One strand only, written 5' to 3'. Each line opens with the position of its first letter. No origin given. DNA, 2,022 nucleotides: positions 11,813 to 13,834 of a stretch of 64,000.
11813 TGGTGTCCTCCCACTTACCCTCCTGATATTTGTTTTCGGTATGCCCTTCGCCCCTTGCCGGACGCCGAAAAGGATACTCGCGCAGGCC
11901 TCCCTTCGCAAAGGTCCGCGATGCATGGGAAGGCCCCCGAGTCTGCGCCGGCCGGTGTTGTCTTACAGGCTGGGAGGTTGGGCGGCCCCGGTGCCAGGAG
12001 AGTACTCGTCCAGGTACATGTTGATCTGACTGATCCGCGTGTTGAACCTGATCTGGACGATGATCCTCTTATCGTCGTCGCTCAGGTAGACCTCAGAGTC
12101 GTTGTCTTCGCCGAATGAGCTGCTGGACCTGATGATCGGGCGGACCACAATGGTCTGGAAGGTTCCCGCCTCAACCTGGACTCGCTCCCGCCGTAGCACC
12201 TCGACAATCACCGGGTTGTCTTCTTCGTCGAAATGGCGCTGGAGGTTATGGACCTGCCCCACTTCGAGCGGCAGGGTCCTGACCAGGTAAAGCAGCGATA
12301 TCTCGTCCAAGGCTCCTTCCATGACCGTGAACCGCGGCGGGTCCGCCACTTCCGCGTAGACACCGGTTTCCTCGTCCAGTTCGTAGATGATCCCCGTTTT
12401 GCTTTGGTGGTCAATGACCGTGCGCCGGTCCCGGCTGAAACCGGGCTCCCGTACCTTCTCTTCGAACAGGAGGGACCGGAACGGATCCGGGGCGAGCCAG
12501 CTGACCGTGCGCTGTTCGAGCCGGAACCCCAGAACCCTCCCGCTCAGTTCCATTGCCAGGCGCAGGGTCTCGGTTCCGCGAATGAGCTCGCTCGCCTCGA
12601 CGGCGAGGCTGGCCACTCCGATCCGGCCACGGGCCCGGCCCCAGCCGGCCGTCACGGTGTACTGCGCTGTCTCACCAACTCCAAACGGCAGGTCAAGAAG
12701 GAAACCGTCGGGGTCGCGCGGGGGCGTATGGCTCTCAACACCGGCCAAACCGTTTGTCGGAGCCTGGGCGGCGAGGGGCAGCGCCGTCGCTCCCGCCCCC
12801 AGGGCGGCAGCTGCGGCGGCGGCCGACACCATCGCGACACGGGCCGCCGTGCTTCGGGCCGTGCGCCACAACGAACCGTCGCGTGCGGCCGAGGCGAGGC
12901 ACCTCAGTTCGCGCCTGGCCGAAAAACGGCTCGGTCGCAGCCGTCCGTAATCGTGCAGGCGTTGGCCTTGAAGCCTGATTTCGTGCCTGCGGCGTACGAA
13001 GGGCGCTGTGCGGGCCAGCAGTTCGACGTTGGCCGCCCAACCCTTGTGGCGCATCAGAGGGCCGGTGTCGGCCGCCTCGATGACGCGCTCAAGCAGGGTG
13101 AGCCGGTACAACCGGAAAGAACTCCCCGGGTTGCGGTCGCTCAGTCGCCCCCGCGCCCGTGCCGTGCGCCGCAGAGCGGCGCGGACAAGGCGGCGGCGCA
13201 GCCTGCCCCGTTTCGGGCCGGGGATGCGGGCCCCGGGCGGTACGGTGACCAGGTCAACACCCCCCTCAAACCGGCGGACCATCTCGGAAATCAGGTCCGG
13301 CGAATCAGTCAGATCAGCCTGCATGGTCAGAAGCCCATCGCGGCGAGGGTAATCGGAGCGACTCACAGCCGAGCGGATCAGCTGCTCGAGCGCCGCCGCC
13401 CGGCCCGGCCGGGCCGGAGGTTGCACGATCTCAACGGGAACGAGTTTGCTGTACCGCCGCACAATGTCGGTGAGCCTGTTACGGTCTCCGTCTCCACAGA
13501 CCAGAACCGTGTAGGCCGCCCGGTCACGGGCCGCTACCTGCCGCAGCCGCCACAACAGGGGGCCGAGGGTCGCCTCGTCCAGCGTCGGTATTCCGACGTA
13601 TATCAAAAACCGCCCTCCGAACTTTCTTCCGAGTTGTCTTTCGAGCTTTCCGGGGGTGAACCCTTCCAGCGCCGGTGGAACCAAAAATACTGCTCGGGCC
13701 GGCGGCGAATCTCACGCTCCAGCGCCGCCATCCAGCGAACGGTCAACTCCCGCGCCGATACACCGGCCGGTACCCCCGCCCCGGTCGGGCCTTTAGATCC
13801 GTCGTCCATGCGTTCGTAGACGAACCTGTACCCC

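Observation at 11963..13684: Degenerate GT2-like domain fused to DUF3108 with an internal signal-peptide-like segment, overlapping lpxL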

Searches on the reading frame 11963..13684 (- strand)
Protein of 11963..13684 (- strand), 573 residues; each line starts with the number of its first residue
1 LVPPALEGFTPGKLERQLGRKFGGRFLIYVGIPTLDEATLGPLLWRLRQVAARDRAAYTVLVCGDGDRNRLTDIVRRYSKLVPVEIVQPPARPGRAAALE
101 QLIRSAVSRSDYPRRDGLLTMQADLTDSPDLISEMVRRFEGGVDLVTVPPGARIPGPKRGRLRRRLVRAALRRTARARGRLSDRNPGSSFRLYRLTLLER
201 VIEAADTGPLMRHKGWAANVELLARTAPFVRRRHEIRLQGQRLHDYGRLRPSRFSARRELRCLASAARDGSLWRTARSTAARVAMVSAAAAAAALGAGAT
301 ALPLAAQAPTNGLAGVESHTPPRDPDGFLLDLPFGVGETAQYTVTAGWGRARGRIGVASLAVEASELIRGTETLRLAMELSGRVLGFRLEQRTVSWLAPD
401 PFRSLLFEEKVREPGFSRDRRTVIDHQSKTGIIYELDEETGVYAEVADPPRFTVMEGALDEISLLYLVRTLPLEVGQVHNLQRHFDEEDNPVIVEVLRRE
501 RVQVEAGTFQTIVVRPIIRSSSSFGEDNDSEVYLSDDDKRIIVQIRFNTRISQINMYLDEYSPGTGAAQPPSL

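Call 3: search_protein_families(library=pfam, proteins=[window:11963-13684:-], max_evalue=1)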
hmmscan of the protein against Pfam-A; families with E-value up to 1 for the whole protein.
window:11963-13684:- (573 aa): 2 families
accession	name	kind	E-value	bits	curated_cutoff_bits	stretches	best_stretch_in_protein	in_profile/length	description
PF11306.15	DUF3108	-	3.7e-27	95.9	26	1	341-559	1-209/209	Protein of unknown function (DUF3108)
PF00535.33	Glycos_transf_2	-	3.4e-08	34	23.3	1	30-199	2-165/168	Glycosyl transferase family 2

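Call 4: search_protein_families(library=ncbifam, proteins=[window:11963-13684:-], max_evalue=1)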
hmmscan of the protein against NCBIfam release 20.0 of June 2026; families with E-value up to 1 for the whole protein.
window:11963-13684:- (573 aa): 1 family
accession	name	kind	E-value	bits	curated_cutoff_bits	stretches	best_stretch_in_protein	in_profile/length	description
NF047588.1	GlcsyltransPgfSStrep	equivalog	0.074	12.2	500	1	110-147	81-118/308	glycosyltransferase PgfS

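Call 5: find_homologous_proteins(query=window:11963-13684:-, max_evalue=0.001)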
Query window:11963-13684:- (573 aa): 3 proteins with E <= 0.001 among 8000 candidates.
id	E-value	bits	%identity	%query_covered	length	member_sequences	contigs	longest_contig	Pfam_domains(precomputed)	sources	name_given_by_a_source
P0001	0.0e+0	1179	98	95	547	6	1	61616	PF11306.16,PF00535.33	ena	-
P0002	4.4e-58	215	35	41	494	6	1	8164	PF11306.16,PF00535.33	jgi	-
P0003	7.9e-50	188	42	46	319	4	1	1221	PF11306.16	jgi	jgi:hypothetical protein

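Call 12: find_encoding_contigs(protein=P0002, flank=8000, max_places=4)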
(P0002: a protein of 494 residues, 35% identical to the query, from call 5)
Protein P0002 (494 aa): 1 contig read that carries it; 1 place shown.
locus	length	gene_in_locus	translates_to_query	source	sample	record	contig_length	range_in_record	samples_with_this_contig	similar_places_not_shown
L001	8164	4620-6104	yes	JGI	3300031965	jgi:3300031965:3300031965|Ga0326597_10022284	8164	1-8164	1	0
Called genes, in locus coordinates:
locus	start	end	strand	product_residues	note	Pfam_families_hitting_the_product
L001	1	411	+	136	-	?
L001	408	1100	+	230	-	PF07722:Peptidase_C26, PF00117:GATase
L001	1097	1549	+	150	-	PF02036:SCP2 (weak)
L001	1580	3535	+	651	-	PF13185:GAF_2, PF01590:GAF, PF13492:GAF_3 (weak), PF08448:PAS_4 (faint), PF00512:HisKA, PF02518:HATPase_c, PF00072:Response_reg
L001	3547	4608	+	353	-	PF13439:Glyco_transf_4, PF13579:Glyco_trans_4_4, PF20706:GT4-conflict, PF00534:Glycos_transf_1, PF13692:Glyco_trans_1_4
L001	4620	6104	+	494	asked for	PF00535:Glycos_transf_2, PF11306:DUF3108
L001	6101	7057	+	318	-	-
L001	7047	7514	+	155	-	PF13474:SnoaL_3 (weak)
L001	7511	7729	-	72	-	-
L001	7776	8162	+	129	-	?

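Call 14: search_solved_structures(query=window:11963-13606:-, max_evalue=1, show_alignments=3)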
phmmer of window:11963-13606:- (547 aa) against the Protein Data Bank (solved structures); distinct sequences matched with E-value up to 1: 5.
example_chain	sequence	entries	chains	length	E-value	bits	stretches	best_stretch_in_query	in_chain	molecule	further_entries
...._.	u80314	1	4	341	0.001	20.9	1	10-123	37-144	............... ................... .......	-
5ekp_C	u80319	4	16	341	0.0011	20.9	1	10-123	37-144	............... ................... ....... | Glycosyltransferase sll0501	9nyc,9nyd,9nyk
9nye_A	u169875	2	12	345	0.0011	20.8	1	10-123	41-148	Glycosyltransferase sll0501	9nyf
5l21_B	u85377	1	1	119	0.19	13.5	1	343-386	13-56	VHH-C2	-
5mlz_A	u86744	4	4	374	0.32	12.7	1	6-220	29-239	Dolichol monophosphate mannose synthase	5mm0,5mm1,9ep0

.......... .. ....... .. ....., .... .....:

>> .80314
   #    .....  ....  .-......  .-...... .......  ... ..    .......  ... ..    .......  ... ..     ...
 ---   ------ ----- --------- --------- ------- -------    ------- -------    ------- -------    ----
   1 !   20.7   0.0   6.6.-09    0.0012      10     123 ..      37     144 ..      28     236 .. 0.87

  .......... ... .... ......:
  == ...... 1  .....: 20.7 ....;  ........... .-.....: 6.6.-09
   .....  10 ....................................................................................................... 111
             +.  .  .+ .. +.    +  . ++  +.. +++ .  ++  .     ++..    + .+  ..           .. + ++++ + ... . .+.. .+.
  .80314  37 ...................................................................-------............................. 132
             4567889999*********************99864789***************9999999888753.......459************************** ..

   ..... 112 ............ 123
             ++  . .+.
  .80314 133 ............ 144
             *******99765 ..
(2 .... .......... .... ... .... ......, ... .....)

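Call 21: find_related_loci(query=A1, collection=genome_contigs, flank=6000)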
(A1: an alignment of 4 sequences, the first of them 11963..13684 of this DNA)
Query A1 (573 aa) in genome_contigs; peptide patterns used: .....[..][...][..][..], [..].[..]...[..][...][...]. (x = any residue, [..] = any of these).
253 stretches matched a pattern; 191 encode a relative of the query (tblastn E <= 1e-3); the best 80 are kept; 80 distinct loci.
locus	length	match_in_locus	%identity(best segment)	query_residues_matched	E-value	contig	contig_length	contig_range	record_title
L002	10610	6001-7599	34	27-572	7e-79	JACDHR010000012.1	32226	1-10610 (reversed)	MAG: Gemmatimonadetes bacterium isolate MGR_bin443 SD2911_NODE_195_length_32226_cov_2.104676, whole genome shotgun seque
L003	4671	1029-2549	33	23-567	4e-78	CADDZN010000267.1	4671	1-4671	unidentified bacterium isolate 29 genome assembly, contig: NODE_15116_length_4671_cov_4.019586, whole genome shotgun seq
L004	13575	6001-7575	32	27-573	2e-76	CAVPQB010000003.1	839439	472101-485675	MAG: uncultured Gemmatimonadales bacterium isolate MFD10113.bin.2.104 genome assembly, contig: contig_17533, whole genom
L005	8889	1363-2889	34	27-567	3e-75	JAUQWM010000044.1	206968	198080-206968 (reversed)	MAG: Gemmatimonadaceae bacterium isolate BIN3 contig_199405, whole genome shotgun sequence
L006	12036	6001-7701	34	4-564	5e-72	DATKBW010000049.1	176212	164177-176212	MAG TPA_asm: Longimicrobiales bacterium isolate SMAG_U14430 k141_559473, whole genome shotgun sequence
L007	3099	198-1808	32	2-561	5e-71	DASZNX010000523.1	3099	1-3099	MAG TPA_asm: Gemmatimonadales bacterium isolate SMAG_U5929 k141_948038, whole genome shotgun sequence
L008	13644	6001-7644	32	2-569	6e-70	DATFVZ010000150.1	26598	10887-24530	MAG TPA_asm: Gemmatimonadales bacterium isolate SMAG_U9477 k141_13927251, whole genome shotgun sequence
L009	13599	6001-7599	31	16-570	2e-69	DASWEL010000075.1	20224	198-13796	MAG TPA_asm: Gemmatimonadales bacterium isolate SMAG_U2761 k141_1163523, whole genome shotgun sequence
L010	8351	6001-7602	32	12-570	1e-68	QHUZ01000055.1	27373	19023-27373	MAG: Gemmatimonadetes bacterium isolate AG16 14_0903_16_40cm_scaffold_850_curated, whole genome shotgun sequence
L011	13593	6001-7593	32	16-571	4e-68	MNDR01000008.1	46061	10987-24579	MAG: Gemmatimonadetes bacterium 13_2_20CM_2_65_7 13_2_20cm_2_scaffold_647, whole genome shotgun sequence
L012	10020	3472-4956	33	25-569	4e-68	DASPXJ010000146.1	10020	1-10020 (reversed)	MAG TPA_asm: Gemmatimonadales bacterium isolate SMAG_U11564 k141_928540, whole genome shotgun sequence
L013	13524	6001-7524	32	12-569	1e-67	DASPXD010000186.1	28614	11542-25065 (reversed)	MAG TPA_asm: Gemmatimonadales bacterium isolate SMAG_U11558 k141_645942, whole genome shotgun sequence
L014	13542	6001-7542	32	21-562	5e-67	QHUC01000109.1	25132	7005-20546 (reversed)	MAG: Gemmatimonadetes bacterium isolate AG37 14_0929_12_40cm_scaffold_4209_curated, whole genome shotgun sequence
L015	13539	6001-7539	33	16-562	3e-65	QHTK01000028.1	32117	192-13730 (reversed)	MAG: Gemmatimonadetes bacterium isolate AG8 14_1009_05_30cm_scaffold_1432_curated, whole genome shotgun sequence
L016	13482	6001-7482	33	25-561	8e-66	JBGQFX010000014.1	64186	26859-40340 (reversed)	MAG: Gemmatimonadota bacterium isolate OBJ2_061818_090_41 k141_1957811_length_64186_cov_12.9993, whole genome shotgun se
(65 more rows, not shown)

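Call 23: search_protein_representatives(alignment_id=A1)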
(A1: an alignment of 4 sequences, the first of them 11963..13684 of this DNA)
Query: 4 sequences, 532 profile positions. Proteins with E-value up to 0.001 (for the whole library): 7381; up to 1e-10: 2691; up to 1e-30: 409. The best 150 are listed.
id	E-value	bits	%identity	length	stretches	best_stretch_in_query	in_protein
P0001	4.4e-296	998.9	-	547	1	1-531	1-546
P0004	1.1e-180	618.0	-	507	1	1-521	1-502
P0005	7.6e-124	430.4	-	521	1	1-524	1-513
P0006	4.4e-111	388.3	-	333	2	1-171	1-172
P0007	3.1e-108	378.9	-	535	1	1-528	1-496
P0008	2.8e-104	365.8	-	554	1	1-522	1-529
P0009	1.3e-97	343.9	-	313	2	331-523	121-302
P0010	3.6e-96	339.1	-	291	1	209-521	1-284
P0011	1.6e-94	333.7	-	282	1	1-274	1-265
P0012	9.1e-92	324.6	-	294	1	250-530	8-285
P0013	2.3e-89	316.6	-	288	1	267-526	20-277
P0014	7.0e-87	308.4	-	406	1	1-252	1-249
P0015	2.7e-76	273.5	-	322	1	241-523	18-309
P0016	2.8e-75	270.2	-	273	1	1-209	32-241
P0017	8.5e-75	268.6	-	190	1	1-189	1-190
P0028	3.6e-66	240.1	-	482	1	1-244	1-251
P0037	1.8e-63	231.2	-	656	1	279-527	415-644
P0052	4.2e-61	223.4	-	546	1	1-233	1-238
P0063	5.9e-60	219.6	-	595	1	1-233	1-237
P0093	2.8e-57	210.8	-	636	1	294-525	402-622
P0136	4.0e-53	197.1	-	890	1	2-245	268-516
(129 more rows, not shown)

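Call 24: search_protein_families(library=pfam, proteins=[P0004, P0005, P0008, P0028, P0052, P0063, P0037, P0093, P0136, P0014], max_evalue=0.01)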
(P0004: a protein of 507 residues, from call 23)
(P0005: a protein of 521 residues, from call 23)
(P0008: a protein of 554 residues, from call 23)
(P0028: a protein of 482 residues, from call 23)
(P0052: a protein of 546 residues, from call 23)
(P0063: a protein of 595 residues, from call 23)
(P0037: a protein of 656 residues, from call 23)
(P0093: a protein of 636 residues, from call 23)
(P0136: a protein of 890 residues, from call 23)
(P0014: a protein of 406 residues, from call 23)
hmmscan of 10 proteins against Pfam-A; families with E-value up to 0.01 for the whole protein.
P0004 (507 aa): 2 families
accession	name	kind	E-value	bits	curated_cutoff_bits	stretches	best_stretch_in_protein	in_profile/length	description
PF11306.15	DUF3108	-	1.2e-26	94.3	26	1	296-499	1-209/209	Protein of unknown function (DUF3108)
PF00535.33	Glycos_transf_2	-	1.2e-14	55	23.3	1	4-124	2-114/168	Glycosyl transferase family 2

P0005 (521 aa): 2 families
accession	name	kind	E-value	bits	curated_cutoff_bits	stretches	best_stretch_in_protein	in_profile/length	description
PF11306.15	DUF3108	-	1.6e-26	93.8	26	1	303-505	1-207/209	Protein of unknown function (DUF3108)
PF00535.33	Glycos_transf_2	-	1e-12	48.7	23.3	1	4-167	2-160/168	Glycosyl transferase family 2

P0008 (554 aa): 2 families
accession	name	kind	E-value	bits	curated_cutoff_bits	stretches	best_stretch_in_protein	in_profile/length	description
PF11306.15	DUF3108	-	6.7e-28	98.4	26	1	320-514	1-200/209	Protein of unknown function (DUF3108)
PF00535.33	Glycos_transf_2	-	2.7e-10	40.9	23.3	1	4-130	2-120/168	Glycosyl transferase family 2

P0028 (482 aa): 1 family
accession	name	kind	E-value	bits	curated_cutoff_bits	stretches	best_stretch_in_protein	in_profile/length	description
PF00535.33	Glycos_transf_2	-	3e-18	66.8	23.3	1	4-168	2-161/168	Glycosyl transferase family 2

P0052 (546 aa): 1 family
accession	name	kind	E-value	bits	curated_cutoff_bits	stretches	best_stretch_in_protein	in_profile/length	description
PF00535.33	Glycos_transf_2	-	3.2e-21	76.4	23.3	1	4-168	2-161/168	Glycosyl transferase family 2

P0063 (595 aa): 1 family
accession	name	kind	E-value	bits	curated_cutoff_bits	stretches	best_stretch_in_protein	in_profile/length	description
PF00535.33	Glycos_transf_2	-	1e-20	74.8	23.3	1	4-169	2-163/168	Glycosyl transferase family 2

P0037 (656 aa): 1 family
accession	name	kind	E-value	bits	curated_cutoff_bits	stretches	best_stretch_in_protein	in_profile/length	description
PF11306.15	DUF3108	-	1.9e-33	116.5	26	1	434-635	1-209/209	Protein of unknown function (DUF3108)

P0093 (636 aa): 1 family
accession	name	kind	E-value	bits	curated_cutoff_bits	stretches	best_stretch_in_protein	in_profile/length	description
PF11306.15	DUF3108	-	4.9e-27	95.6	26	1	412-613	1-208/209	Protein of unknown function (DUF3108)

P0136 (890 aa): 1 family
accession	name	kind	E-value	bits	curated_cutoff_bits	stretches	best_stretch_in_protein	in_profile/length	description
PF00535.33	Glycos_transf_2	-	1.7e-14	54.5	23.3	1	270-438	2-166/168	Glycosyl transferase family 2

P0014 (406 aa): 1 family
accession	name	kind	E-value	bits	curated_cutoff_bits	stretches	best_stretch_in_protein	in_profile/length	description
PF00535.33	Glycos_transf_2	-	1.9e-17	64.1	23.3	1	4-126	2-116/168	Glycosyl transferase family 2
